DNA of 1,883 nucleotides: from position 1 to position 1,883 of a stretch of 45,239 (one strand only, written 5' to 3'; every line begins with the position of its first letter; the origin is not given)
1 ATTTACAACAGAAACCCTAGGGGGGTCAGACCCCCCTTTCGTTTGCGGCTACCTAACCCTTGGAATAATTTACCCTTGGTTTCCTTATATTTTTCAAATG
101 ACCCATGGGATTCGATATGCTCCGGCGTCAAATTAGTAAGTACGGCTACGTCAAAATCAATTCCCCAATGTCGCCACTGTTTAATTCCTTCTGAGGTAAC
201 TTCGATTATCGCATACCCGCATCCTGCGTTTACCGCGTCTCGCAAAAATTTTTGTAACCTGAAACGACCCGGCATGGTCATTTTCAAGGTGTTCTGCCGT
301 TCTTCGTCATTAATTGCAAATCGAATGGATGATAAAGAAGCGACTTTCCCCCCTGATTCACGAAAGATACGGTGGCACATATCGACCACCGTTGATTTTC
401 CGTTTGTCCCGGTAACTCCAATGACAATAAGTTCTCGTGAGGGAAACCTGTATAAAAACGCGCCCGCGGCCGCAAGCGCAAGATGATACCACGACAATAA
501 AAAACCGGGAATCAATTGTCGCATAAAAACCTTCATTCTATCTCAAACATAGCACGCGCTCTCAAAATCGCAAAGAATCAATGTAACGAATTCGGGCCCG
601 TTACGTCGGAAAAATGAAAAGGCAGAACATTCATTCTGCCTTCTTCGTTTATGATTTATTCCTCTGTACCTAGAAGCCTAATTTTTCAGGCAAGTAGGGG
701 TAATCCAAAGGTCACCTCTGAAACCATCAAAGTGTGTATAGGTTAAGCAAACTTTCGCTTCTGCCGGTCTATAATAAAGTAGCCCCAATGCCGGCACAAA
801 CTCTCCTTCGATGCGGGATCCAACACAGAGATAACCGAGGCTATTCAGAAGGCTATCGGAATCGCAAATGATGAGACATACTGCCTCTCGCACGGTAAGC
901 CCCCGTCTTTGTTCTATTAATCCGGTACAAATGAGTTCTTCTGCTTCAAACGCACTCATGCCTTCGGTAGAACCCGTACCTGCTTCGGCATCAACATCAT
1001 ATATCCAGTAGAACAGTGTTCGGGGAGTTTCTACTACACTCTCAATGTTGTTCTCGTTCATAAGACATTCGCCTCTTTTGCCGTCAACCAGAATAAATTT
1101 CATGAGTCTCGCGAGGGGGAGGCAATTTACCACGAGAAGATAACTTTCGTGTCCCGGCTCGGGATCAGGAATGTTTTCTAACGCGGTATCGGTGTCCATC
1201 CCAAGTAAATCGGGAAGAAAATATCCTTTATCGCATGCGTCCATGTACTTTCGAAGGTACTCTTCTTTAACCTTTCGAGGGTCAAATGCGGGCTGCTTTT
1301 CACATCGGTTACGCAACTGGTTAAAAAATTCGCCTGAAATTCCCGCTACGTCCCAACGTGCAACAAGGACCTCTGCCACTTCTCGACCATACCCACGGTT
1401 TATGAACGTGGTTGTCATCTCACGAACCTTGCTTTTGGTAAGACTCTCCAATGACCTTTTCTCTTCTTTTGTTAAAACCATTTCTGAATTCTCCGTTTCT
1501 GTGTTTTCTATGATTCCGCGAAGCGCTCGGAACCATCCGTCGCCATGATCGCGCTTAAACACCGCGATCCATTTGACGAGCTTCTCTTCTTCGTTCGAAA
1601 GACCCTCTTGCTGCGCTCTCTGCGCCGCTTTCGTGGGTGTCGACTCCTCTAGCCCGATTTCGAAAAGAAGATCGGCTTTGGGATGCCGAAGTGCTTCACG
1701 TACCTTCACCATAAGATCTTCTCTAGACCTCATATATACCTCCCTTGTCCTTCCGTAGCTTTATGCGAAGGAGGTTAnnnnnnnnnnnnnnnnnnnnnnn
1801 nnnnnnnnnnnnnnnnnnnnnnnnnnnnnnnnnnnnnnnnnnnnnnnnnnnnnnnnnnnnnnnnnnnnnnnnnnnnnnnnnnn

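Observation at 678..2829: Tandem paralogs: a 676-nt perfectly identical leader plus N-terminal module joined to two diverged C-terminal modules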

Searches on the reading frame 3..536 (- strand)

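Call 58: search_protein_families(library=pfam, proteins=[window:3-536:-], max_evalue=0.01)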
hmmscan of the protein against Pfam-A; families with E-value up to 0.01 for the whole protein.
window:3-536:- (177 aa): 1 family
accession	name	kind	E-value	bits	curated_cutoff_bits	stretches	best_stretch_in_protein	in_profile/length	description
PF08245.18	Mur_ligase_M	-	1.5e-29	103.8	24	1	41-163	1-115/200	Mur ligase middle domain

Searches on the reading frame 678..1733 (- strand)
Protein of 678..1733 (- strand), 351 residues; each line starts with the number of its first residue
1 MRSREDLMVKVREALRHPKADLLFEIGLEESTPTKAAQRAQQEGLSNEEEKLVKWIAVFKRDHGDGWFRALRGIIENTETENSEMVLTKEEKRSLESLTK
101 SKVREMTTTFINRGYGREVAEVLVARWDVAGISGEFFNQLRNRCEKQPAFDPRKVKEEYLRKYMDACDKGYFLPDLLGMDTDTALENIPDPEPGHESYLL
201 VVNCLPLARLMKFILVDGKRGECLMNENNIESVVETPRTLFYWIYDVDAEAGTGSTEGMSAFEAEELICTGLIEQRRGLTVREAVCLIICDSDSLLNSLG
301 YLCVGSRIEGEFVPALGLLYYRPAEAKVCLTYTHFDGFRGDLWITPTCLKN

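Call 5: search_protein_families(library=pfam, proteins=[window:678-1733:-], max_evalue=1)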
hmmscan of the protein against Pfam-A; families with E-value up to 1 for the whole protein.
window:678-1733:- (351 aa): 1 family
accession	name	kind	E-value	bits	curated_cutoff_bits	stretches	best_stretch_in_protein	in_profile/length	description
PF18959.5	DUF5701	-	0.00027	21.2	27.4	1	193-310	34-155/206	Family of unknown function (DUF5701)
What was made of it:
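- Copy A passes the Pfam cutoff and copy B does not (call 5).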

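Call 6: search_protein_families(library=ncbifam, proteins=[window:678-1733:-], max_evalue=1)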
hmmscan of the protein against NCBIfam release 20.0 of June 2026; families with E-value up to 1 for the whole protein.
window:678-1733:- (351 aa): 0 families
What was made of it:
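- Pfam and NCBIfam detect no toxin, immunity or trafficking domain (calls 5, 6).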

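Call 7: search_solved_structures(query=window:678-1733:-, max_evalue=10)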
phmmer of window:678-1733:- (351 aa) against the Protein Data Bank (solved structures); distinct sequences matched with E-value up to 10: 1.
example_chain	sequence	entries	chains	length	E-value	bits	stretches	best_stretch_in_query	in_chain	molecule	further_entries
7t2r_B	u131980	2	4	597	1.1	11.4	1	226-285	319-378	NiFe hydrogenase subunit B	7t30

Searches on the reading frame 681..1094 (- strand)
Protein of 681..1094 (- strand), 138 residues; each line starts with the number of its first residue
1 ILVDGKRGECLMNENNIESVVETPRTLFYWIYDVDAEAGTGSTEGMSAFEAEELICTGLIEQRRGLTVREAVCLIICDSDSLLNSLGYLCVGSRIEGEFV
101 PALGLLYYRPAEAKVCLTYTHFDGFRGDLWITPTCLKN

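Call 62: search_protein_representatives(protein=window:681-1094:-)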
Query: 138 residues. Proteins with E-value up to 0.001 (for the whole library): 4; up to 1e-10: 1; up to 1e-30: 0. The best 4 are listed.
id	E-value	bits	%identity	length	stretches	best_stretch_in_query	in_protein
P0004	2.9e-15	72.5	48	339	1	1-107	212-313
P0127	6.2e-05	39.1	33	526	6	17-62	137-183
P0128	1.4e-04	37.9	30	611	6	72-115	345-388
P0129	8.8e-04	35.3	25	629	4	42-98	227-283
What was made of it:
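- Route (b) needs a donor allele that no database holds (call 62). It has no homolog elsewhere (call 62).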

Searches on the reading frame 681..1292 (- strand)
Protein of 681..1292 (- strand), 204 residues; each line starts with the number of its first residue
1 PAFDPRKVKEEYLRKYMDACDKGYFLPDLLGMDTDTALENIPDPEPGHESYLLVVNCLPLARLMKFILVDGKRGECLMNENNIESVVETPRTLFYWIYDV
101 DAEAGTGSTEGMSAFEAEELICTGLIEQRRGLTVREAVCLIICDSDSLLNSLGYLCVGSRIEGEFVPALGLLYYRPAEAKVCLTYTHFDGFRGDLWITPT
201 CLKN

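Call 63: predict_structure(alignment_id=A6)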
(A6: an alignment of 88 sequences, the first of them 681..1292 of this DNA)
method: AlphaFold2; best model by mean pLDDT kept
length: 204 residues; sequences in the alignment: 88
mean_pLDDT: 76.0   pTM: 0.77
mean pLDDT of the five models: 76.0, 74.9, 72.0, 67.7, 66.8
residues with pLDDT >= 90: 55; 70-90: 74; 50-70: 59; < 50: 16
segments of 3 or more residues with pLDDT < 50: 158-162, 189-197
pLDDT, mean of each block of 10 residues (from residue 1): 90 90 73 93 91 92 88 86 80 91 63 70 65 87 80 56 60 59 66 50 54
secondary structure, 60 per line:
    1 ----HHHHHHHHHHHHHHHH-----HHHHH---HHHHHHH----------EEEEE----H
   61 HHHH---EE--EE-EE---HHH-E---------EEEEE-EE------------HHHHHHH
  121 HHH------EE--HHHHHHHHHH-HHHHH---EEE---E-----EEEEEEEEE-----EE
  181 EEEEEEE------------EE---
elements in order: H5-20 H26-30 H34-40 E51-55 H60-64 E94-98 H114-123 H134-143 H145-149 E153-155 E165-173 E179-187
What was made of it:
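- Its tail is modelled with low confidence (call 63). The core of its domain is predicted to fold like the family, with pTM 0.77 (call 63).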

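Call 67: fold_search(model_id=the predicted structure, library=pdb)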
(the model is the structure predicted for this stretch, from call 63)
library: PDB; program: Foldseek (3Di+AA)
matches with E <= 10: 7; with E <= 0.001: 0
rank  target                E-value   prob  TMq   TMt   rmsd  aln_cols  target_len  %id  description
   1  3i4o_B                5.7e+00  0.01  0.07  0.13   6.9        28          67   21  Crystal Structure of Translation Initiation Factor 1 from Mycobacterium tuberculosis (released 2010-02-23)
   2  7m5f_C                5.7e+00  0.01  0.11  0.16  14.7       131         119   11  Contact-dependent inhibition system from Serratia marcescens BWH57 (released 2021-05-12)
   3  9h6y_j                6.0e+00  0.01  0.06  0.10   6.8        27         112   22  Late-stage 48S Initiation Complex (LS48S IC) guided by the trans-RNA (released 2025-12-10)
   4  3fet_B                7.8e+00  0.01  0.11  0.13   9.1        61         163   10  Crystal Structure of the Electron Transfer Flavoprotein Subunit Alpha related Protein Ta0212 from Thermoplasma acidoph (released 2009-01-20)
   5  3i4o_A                7.8e+00  0.01  0.06  0.13   6.9        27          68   22  Crystal Structure of Translation Initiation Factor 1 from Mycobacterium tuberculosis (released 2010-02-23)
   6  1h9s_A                8.3e+00  0.01  0.09  0.12  11.4        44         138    7  Molybdate bound complex of Dimop domain of ModE from E.coli (released 2001-06-19)
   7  1o7l_A                9.5e+00  0.00  0.12  0.11  16.8       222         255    7  Molybdate-activated form of ModE from Escherichia coli (released 2003-02-20)

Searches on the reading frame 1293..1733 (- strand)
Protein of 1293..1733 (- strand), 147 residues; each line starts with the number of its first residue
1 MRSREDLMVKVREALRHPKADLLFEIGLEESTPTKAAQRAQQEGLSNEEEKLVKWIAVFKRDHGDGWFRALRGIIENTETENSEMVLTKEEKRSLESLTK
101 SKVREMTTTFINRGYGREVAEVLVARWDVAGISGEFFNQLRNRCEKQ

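Call 83: find_homologous_proteins(query=A7, max_evalue=0.01)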
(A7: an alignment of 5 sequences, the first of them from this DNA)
Query A7 (5 sequences) (147 aa, profile of the alignment): 4 proteins with E <= 0.01 among 2738 candidates.
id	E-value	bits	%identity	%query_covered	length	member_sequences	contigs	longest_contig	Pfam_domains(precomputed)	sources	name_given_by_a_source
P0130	1.6e-61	223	68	77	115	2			-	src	-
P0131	3.6e-12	64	44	66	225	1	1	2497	-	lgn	-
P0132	1.7e-11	62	46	56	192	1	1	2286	-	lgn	-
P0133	2.8e-5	42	48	39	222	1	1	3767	-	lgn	-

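Call 85: search_protein_families(library=pfam, proteins=[P0131, P0132, P0133], max_evalue=1)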
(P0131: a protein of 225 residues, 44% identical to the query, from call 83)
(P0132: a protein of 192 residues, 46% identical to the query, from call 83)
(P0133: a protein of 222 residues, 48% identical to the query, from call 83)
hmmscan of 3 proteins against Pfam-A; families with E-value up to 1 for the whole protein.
P0131 (225 aa): 1 family
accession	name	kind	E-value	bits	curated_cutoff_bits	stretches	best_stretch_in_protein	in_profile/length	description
PF01948.23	PyrI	-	0.23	12.2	25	0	85-121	45-81/93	Aspartate carbamoyltransferase regulatory chain, allosteric domain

P0132 (192 aa): 2 families
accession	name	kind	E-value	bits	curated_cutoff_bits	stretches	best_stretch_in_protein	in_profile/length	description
PF24419.1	Cupin_NOL9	-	0.059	13.3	27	1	28-109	57-137/152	Polynucleotide 5'-hydroxyl-kinase NOL9, N-terminal domain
PF24601.1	TPR_DOP1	-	0.078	12.6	26.6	1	27-94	30-99/375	DOP1 TPR domain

P0133 (222 aa): 0 families
